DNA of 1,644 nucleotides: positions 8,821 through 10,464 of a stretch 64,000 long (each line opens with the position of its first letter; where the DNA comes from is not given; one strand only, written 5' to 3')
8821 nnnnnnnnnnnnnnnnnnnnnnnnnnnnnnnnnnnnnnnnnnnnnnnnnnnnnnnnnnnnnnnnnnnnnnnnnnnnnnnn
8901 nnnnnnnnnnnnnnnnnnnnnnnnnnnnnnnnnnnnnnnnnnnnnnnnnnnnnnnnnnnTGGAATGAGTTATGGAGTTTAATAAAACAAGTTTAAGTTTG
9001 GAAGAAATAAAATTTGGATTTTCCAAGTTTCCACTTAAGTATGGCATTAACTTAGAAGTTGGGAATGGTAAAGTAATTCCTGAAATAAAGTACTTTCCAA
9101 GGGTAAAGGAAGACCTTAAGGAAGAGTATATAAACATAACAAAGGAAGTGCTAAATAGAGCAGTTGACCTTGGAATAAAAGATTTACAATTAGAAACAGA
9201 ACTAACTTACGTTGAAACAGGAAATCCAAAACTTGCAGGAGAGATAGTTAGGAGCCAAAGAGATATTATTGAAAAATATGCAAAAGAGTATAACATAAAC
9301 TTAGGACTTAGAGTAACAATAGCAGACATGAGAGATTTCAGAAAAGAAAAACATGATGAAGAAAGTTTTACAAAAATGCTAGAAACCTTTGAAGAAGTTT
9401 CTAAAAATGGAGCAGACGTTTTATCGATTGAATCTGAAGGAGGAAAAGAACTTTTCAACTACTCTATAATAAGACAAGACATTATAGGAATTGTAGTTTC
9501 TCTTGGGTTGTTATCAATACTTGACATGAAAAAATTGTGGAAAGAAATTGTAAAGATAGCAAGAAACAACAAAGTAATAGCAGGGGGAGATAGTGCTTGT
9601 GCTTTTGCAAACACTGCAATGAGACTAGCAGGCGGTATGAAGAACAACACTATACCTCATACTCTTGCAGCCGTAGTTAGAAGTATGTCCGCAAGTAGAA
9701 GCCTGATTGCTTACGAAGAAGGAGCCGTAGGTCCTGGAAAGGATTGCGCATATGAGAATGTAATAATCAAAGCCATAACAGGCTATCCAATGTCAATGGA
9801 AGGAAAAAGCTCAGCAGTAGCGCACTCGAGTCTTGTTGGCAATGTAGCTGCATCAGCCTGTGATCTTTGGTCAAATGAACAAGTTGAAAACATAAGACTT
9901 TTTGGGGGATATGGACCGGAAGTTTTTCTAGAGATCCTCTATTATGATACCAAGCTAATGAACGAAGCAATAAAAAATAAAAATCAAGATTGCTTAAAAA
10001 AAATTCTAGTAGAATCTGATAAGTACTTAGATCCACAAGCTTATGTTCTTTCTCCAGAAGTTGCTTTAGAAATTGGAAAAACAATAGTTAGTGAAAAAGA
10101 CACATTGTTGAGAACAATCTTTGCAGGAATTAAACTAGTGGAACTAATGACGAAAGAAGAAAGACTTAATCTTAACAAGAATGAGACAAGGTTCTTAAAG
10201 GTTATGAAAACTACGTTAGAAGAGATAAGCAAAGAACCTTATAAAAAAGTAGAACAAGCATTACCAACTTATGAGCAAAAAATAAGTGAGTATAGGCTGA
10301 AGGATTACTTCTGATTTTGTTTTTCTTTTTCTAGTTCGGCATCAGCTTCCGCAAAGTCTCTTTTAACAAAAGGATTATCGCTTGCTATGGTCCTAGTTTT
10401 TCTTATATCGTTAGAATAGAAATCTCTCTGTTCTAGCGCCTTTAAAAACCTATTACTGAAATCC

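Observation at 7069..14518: MtaB-MtaC methanol methyltransferase island with an unusual partner set and no methanogenesis context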

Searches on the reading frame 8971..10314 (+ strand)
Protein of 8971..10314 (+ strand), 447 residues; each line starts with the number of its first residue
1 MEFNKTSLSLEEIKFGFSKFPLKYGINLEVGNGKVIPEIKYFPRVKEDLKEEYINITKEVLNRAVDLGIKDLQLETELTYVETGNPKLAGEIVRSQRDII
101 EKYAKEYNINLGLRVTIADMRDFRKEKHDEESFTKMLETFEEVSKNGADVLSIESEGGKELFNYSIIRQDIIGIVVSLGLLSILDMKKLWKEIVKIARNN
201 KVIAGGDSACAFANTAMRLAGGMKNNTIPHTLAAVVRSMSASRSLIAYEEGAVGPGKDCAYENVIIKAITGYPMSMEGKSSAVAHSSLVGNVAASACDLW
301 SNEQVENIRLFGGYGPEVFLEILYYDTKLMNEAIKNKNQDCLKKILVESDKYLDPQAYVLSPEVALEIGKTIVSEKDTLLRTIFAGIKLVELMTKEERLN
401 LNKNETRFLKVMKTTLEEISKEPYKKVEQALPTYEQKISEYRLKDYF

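Call 3: search_protein_families(library=pfam, proteins=[window:8971-10314:+], max_evalue=0.01)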
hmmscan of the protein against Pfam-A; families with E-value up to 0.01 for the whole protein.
window:8971-10314:+ (447 aa): 1 family
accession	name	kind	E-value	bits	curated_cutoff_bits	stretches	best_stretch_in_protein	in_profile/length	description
PF12176.13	MtaB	-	1.1e-157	526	25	1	9-446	11-459/460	Methanol-cobalamin methyltransferase B subunit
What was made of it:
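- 8971..10314 (+): MtaB, zinc-dependent methanol:corrinoid methyltransferase (MT1), 447 aa. Pfam MtaB scores 526 bits (call 3).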

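Call 4: search_protein_families(library=ncbifam, proteins=[window:8971-10314:+], max_evalue=0.01)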
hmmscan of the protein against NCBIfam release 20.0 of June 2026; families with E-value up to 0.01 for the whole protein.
window:8971-10314:+ (447 aa): 1 family
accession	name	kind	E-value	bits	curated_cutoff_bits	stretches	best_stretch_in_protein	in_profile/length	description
NF040651.2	MtaB_Meth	equivalog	1.3e-148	495.5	720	1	9-446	11-458/460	methanol--corrinoid protein co-methyltransferase MtaB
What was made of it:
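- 8971..10314 (+): NCBIfam MtaB_Meth scores 495, below its 720 cut-off (call 4).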

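Call 8: find_encoding_contigs(protein=window:8971-10314:+, flank=10000, max_places=6)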
Protein window:8971-10314:+ (447 aa): 1 contig read that carries it; 1 place shown.
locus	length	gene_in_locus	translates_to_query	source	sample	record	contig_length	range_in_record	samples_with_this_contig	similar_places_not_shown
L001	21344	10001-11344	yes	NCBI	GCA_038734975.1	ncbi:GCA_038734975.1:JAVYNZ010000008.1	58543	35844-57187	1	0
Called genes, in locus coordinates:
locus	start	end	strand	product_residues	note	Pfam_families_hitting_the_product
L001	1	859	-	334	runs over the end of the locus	PF00389:2-Hacid_dh, PF02826:2-Hacid_dh_C, PF03446:NAD_binding_2 (weak)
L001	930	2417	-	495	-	PF00370:FGGY_N, PF02782:FGGY_C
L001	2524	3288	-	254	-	PF02525:Flavodoxin_2, PF03358:FMN_red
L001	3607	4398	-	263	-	PF02633:Creatininase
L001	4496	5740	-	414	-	PF00083:Sugar_tr (faint), PF07690:MFS_1, PF12832:MFS_1_like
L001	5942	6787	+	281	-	PF02540:NAD_synthase, PF06508:QueC (weak)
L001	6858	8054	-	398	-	PF01408:GFO_IDH_MocA, PF02894:GFO_IDH_MocA_C, PF22725:GFO_IDH_MocA_C3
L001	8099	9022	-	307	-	PF01717:Meth_synt_2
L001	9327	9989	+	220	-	PF02607:B12-binding_2, PF02310:B12-binding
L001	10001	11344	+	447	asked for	PF12176:MtaB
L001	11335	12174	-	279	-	PF00303:Thymidylat_synt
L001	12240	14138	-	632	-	PF00111:Fer2, PF17650:RACo_linker, PF17651:Raco_middle, PF14574:RACo_C_ter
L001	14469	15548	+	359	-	PF01208:URO-D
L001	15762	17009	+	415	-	PF01979:Amidohydro_1, PF07969:Amidohydro_3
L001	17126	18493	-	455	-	PF02056:Glyco_hydro_4, PF11975:Glyco_hydro_4C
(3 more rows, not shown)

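Call 10: find_related_loci(query=window:8971-10314:+, collection=genome_contigs, flank=8000)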
Query window:8971-10314:+ (447 aa) in genome_contigs; peptide patterns used: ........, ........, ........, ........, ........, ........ (x = any residue, [..] = any of these).
224 stretches matched a pattern; 3 encode a relative of the query (tblastn E <= 1e-3); 3 distinct loci.
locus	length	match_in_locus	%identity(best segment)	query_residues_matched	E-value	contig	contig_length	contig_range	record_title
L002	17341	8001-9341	88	1-447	0e+0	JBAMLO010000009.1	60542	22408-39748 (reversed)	MAG: Nitrososphaera sp. isolate MAG7 ExploCarb_3808S_S2_138_length_60542_cov_8, whole genome shotgun sequence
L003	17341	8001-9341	67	1-447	0e+0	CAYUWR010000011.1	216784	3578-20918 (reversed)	MAG TPA_asm: uncultured Nitrososphaeria archaeon isolate SRP231805_co4_125 genome assembly, contig: k141_230931, whole g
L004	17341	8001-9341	65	1-447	0e+0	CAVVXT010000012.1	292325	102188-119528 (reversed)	MAG: Nitrososphaeria archaeon isolate MFD03726.bin.1.205 genome assembly, contig: contig_73867, whole genome shotgun seq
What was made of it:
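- Tried and rejected: Not possible, because the single genome-collection scan was used for synteny (call 10).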

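Call 12: find_homologous_proteins(query=window:8971-10314:+, max_evalue=1e-30)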
Query window:8971-10314:+ (447 aa): 3175 proteins with E <= 1e-30 among 8000 candidates; the best 120 are listed.
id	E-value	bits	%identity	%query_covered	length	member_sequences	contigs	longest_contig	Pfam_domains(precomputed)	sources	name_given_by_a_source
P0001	5.5e-287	969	100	100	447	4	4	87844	PF12176.14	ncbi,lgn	ncbi:MAG: methyltransferase MtaB domain-containing protein [Thermoproteota archaeon]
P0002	7.4e-260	880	88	100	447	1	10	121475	PF12176.14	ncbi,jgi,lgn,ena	ncbi:MAG: methyltransferase MtaB domain-containing protein [Thermoproteota archaeon]|jgi:methanol--5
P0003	8.2e-258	873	87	100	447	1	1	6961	PF12176.14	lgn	-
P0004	1.3e-257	873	88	100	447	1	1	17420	PF12176.14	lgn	-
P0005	9.9e-255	863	86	100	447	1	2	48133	PF12176.14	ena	-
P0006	2.0e-254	862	86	100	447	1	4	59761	PF12176.14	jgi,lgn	jgi:methanol--5-hydroxybenzimidazolylcobamide Co-methyltransferase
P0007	3.0e-254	862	86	100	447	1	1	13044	PF12176.14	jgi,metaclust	metaclust:\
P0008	3.3e-254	861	86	100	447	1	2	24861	PF12176.14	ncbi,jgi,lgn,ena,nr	ncbi:methanol--corrinoid methyltransferase [archaeon]|jgi:methanol--5-hydroxybenzimidazolylcobamide 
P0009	6.8e-254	860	85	100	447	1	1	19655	PF12176.14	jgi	jgi:methanol--5-hydroxybenzimidazolylcobamide Co-methyltransferase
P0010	8.9e-254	860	85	100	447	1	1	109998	PF12176.14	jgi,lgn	jgi:methanol--5-hydroxybenzimidazolylcobamide Co-methyltransferase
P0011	1.2e-253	860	86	100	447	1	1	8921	PF12176.14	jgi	jgi:methanol--5-hydroxybenzimidazolylcobamide Co-methyltransferase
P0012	2.0e-253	859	85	100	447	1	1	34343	PF12176.14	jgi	-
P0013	3.0e-253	858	85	100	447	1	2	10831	PF12176.14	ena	-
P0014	1.1e-252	856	85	100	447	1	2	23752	PF12176.14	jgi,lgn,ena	-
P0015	2.6e-244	829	85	96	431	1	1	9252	PF12176.14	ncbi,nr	ncbi:MAG: methanol--corrinoid methyltransferase, partial [Thaumarchaeota archaeon]|nr:methanol--corr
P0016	8.4e-221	751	76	100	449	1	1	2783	PF12176.14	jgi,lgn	-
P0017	5.1e-204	696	70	100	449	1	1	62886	PF12176.14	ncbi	ncbi:MAG: methyltransferase MtaB domain-containing protein [Nitrososphaeria archaeon]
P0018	1.6e-198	678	90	75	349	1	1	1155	PF12176.14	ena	-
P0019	5.8e-198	676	67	100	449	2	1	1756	PF12176.14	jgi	jgi:methanol--5-hydroxybenzimidazolylcobamide Co-methyltransferase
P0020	1.5e-197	675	67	100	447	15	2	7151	PF12176.14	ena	-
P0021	1.5e-196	671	67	100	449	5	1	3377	PF12176.14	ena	-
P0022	1.7e-196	671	66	100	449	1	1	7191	PF12176.14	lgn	-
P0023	1.5e-195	668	67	100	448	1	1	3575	PF12176.14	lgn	-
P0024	3.2e-195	667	67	100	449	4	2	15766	PF12176.14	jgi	-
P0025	8.6e-194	662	63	100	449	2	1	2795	PF12176.14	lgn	-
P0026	2.5e-192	658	64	100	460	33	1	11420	PF12176.14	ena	-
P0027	4.6e-192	657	65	100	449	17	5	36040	PF12176.14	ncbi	ncbi:MAG: methyltransferase MtaB domain-containing protein [Nitrososphaerota archaeon]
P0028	8.9e-192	656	66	100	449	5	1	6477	PF12176.14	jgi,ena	-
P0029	6.5e-191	653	67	98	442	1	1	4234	PF12176.14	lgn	-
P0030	2.2e-189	648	66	100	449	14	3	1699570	PF12176.14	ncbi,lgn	ncbi:MAG: methyltransferase MtaB domain-containing protein [Nitrososphaeria archaeon]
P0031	1.6e-188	645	64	100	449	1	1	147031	PF12176.14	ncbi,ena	-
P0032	2.9e-187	641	64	98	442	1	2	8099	PF12176.14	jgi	-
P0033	3.3e-187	641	64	100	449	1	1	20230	PF12176.14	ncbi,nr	ncbi:MAG: methanol--corrinoid methyltransferase [Nitrososphaeria archaeon]|nr:methanol--corrinoid me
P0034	4.8e-187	640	65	100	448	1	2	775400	PF12176.14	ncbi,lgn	ncbi:MAG: methyltransferase MtaB domain-containing protein [Nitrososphaeria archaeon]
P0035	3.8e-184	631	64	100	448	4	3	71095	PF12176.14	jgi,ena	-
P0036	3.8e-184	631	62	98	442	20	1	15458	PF12176.14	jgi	jgi:methanol--5-hydroxybenzimidazolylcobamide Co-methyltransferase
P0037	6.9e-184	630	63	100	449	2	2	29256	PF12176.14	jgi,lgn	-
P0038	5.8e-172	590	62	96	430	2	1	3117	PF12176.14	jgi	-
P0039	1.6e-163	563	58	97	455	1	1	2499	PF12176.14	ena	-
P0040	3.9e-163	561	72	77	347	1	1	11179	PF12176.14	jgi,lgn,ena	-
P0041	2.2e-162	559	69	81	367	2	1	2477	PF12176.14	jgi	jgi:methanol--5-hydroxybenzimidazolylcobamide Co-methyltransferase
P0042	3.3e-162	558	59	97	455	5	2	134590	PF12176.14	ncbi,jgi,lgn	ncbi:MAG: methyltransferase MtaB domain-containing protein [Thermoproteota archaeon]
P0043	4.3e-162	558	57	100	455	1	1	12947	PF12176.14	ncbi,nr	ncbi:MAG: methyltransferase MtaB domain-containing protein [Nitrososphaerota archaeon]|nr:methyltran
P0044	6.2e-161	554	59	100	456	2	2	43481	PF12176.14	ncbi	ncbi:MAG: methyltransferase MtaB domain-containing protein [Thermoproteota archaeon]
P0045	4.3e-159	548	67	81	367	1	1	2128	PF12176.14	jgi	jgi:methanol--5-hydroxybenzimidazolylcobamide Co-methyltransferase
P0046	1.6e-157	543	59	98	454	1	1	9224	PF12176.14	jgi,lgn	-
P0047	5.8e-157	541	57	98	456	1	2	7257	PF12176.14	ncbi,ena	-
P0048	1.2e-155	537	57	98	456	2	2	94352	PF12176.14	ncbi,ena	ncbi:MAG: methyltransferase MtaB domain-containing protein [Thermoproteota archaeon]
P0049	1.4e-155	536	58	98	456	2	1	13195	PF12176.14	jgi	-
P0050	3.2e-155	535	56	100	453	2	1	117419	PF12176.14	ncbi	ncbi:MAG: methyltransferase MtaB domain-containing protein [Thermoproteota archaeon]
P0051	9.9e-155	534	57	98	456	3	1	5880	PF12176.14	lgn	-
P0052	1.1e-154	534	58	98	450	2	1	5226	PF12176.14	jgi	-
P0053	4.2e-154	532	55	98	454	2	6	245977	PF12176.14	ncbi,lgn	ncbi:MAG: methyltransferase MtaB domain-containing protein [Thermoproteota archaeon]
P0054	4.7e-154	532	57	98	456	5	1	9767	PF12176.14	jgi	jgi:methanol--5-hydroxybenzimidazolylcobamide Co-methyltransferase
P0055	1.8e-153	530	57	98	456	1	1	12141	PF12176.14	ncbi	ncbi:MAG: methyltransferase MtaB domain-containing protein [Thermoproteota archaeon]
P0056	2.0e-153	529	55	100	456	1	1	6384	PF12176.14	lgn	-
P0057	3.5e-153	529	57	100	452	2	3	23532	PF12176.14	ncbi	ncbi:MAG: methyltransferase MtaB domain-containing protein [Thermoproteota archaeon]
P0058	4.4e-153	528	57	98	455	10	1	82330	PF12176.14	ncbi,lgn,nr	ncbi:MAG: methanol--corrinoid methyltransferase [Candidatus Brockarchaeota archaeon]|nr:methanol--co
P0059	3.9e-152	525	58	98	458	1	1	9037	PF12176.14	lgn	-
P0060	2.6e-150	519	57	98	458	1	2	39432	PF12176.14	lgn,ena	-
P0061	8.9e-150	517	55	100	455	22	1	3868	PF12176.14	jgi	jgi:methanol--5-hydroxybenzimidazolylcobamide Co-methyltransferase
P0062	9.8e-150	517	56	97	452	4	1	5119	PF12176.14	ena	-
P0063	3.4e-149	516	54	98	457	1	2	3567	PF12176.14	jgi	-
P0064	6.0e-149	515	54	98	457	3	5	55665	PF12176.14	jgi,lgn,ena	-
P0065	9.9e-149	514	54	98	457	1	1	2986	PF12176.14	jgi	-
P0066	2.1e-148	513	56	99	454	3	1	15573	PF12176.14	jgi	-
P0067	2.8e-148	512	54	100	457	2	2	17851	PF12176.14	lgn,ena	-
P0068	2.9e-148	512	54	98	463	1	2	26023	PF12176.14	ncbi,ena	-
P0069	9.2e-148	511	56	98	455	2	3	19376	PF12176.14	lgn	-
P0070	1.6e-147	510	54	98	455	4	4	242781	PF12176.14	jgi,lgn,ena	jgi:methanol--5-hydroxybenzimidazolylcobamide Co-methyltransferase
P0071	2.3e-147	509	55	98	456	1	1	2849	PF12176.14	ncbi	-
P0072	3.2e-147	509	54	98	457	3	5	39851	PF12176.14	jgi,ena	-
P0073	9.3e-147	507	54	98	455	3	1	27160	PF12176.14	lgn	-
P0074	1.8e-146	507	54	98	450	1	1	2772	PF12176.14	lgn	-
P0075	2.0e-146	506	57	98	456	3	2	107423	PF12176.14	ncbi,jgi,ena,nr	ncbi:MAG: methanol--corrinoid methyltransferase [Thermoprotei archaeon]|nr:MAG: methanol--corrinoid 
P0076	3.6e-146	506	54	98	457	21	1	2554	PF12176.14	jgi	-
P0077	3.9e-146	505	55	98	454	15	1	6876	PF12176.14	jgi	-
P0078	1.2e-144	501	53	98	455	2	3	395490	PF12176.14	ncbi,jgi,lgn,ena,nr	ncbi:MAG: methanol--corrinoid methyltransferase [Thermoprotei archaeon]|nr:MAG: methanol--corrinoid 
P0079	1.6e-144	500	55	99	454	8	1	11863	PF12176.14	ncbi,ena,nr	ncbi:MAG: methanol--corrinoid methyltransferase [Thermoprotei archaeon]|nr:MAG: methanol--corrinoid 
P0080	3.9e-144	499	54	98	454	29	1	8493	PF12176.14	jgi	jgi:methanol--5-hydroxybenzimidazolylcobamide Co-methyltransferase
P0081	1.1e-143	497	54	98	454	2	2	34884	PF12176.14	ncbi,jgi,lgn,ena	-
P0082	1.3e-143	497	54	98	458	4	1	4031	PF12176.14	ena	-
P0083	9.1e-143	494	53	98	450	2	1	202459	PF12176.14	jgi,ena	-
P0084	2.3e-142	493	55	98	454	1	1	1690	PF12176.14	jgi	-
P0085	6.1e-142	492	51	100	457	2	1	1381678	PF12176.14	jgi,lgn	-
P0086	1.1e-141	491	54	98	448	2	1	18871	PF12176.14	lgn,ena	-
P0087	1.2e-141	491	54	98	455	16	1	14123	PF12176.14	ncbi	ncbi:MAG: methyltransferase MtaB domain-containing protein [Thermofilaceae archaeon]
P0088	6.1e-141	488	53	98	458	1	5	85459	PF12176.14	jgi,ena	jgi:methanol--5-hydroxybenzimidazolylcobamide Co-methyltransferase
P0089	2.9e-140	486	53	98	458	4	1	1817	PF12176.14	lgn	-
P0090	3.8e-140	486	54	98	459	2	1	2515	PF12176.14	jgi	-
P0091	7.1e-140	485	53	98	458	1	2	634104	PF12176.14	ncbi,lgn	-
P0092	7.5e-140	485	53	97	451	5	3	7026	PF12176.14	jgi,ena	-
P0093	9.5e-140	484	54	97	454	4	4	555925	PF12176.14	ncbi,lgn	ncbi:MAG: methyltransferase MtaB domain-containing protein [Thermofilaceae archaeon]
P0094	3.8e-139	482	53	98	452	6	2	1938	PF12176.14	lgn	-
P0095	8.0e-139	481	53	98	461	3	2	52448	PF12176.14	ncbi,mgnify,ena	mgnify:CR=1 FL=1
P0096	1.2e-138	481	52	98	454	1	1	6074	PF12176.14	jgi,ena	-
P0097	1.3e-138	481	53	98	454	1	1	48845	PF12176.14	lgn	-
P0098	1.4e-138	481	54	98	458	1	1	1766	PF12176.14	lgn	-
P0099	1.7e-138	480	53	98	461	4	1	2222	PF12176.14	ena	-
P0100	2.7e-138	480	52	98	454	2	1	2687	PF12176.14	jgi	-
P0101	3.1e-138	479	52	98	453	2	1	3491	PF12176.14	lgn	-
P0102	3.2e-138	479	52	98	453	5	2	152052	PF12176.14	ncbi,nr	ncbi:MAG: hypothetical protein NZ954_05010 [Thermofilaceae archaeon]|nr:hypothetical protein [Thermo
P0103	1.4e-137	477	53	97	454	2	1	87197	PF12176.14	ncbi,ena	-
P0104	1.6e-137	477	52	98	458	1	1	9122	PF12176.14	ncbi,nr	ncbi:MAG: methanol--corrinoid methyltransferase [Candidatus Bathyarchaeota archaeon]|nr:methanol--co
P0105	5.1e-137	475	52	98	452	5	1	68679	PF12176.14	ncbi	-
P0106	6.5e-137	475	52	98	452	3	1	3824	PF12176.14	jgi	jgi:methanol--5-hydroxybenzimidazolylcobamide Co-methyltransferase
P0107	1.6e-136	474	53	95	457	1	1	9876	PF12176.14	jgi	-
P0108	2.4e-136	473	52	98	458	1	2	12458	PF12176.14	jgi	-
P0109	2.7e-136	473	54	91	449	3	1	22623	PF12176.14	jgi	-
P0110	3.8e-136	473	52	98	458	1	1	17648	PF12176.14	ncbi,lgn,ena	-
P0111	1.3e-135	471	52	96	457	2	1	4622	PF12176.14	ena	-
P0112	1.1e-134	468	51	98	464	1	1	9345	PF12176.14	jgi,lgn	-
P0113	1.5e-134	467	51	98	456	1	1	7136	PF12176.14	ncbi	-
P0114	2.8e-134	466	51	98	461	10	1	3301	PF12176.14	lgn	-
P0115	3.0e-134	466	59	82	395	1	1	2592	PF12176.14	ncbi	ncbi:MAG: methyltransferase MtaB domain-containing protein, partial [Candidatus Bathyarchaeia archae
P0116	2.7e-132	460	52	98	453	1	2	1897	PF12176.14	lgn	-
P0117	1.6e-131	457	54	92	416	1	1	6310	PF12176.14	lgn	-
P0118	2.8e-131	456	49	97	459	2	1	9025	PF12176.14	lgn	-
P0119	4.2e-131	456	56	87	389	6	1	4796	PF12176.14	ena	-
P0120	8.1e-131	455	50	98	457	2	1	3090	PF12176.14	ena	-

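Call 13: find_encoding_contigs(protein=P0030, flank=10000, max_places=2)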
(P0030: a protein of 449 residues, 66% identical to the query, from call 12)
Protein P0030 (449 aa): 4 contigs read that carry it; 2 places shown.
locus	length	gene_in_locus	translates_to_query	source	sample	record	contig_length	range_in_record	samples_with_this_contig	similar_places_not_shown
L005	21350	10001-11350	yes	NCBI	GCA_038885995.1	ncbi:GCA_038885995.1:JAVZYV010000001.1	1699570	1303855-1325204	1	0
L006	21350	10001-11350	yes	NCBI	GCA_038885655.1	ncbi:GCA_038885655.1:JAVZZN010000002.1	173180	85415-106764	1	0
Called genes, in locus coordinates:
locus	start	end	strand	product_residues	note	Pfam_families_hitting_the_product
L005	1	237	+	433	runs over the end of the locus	PF01979:Amidohydro_1, PF07969:Amidohydro_3 (weak)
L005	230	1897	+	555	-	PF00496:SBP_bac_5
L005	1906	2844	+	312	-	PF19300:BPD_transp_1_N, PF00528:BPD_transp_1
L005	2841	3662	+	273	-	PF12911:OppC_N, PF00528:BPD_transp_1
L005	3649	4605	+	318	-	PF00005:ABC_tran, PF02463:SMC_N (weak), PF13304:AAA_21 (weak), PF08352:oligo_HPY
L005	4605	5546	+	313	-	PF02463:SMC_N (weak), PF00005:ABC_tran, PF13304:AAA_21 (faint), PF08352:oligo_HPY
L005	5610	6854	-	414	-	PF09861:Lar_N, PF04015:DUF362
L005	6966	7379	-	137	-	PF01050:MannoseP_isomer (weak), PF02041:Auxin_BP (weak), PF00190:Cupin_1, PF05899:Cupin_3 (faint), PF02311:AraC_binding (weak), PF07883:Cupin_2, PF06560:GPI (weak)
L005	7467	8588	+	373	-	PF01208:URO-D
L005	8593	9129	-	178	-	PF00719:Pyrophosphatase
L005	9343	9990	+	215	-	PF02607:B12-binding_2, PF02310:B12-binding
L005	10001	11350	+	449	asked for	PF12176:MtaB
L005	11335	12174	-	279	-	PF00303:Thymidylat_synt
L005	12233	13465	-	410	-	PF03952:Enolase_N, PF00113:Enolase_C, PF13378:MR_MLE_C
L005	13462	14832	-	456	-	PF13660:DUF4147, PF05161:MOFRL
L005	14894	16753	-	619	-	PF00111:Fer2, PF17650:RACo_linker, PF17651:Raco_middle, PF14574:RACo_C_ter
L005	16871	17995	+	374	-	PF01208:URO-D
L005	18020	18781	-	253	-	PF02535:Zip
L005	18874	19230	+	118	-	-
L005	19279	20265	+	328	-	-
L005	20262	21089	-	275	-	PF00950:ABC-3, PF01032:FecCD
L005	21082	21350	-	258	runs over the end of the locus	PF02463:SMC_N (faint), PF00005:ABC_tran, PF13304:AAA_21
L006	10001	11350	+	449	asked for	PF12176:MtaB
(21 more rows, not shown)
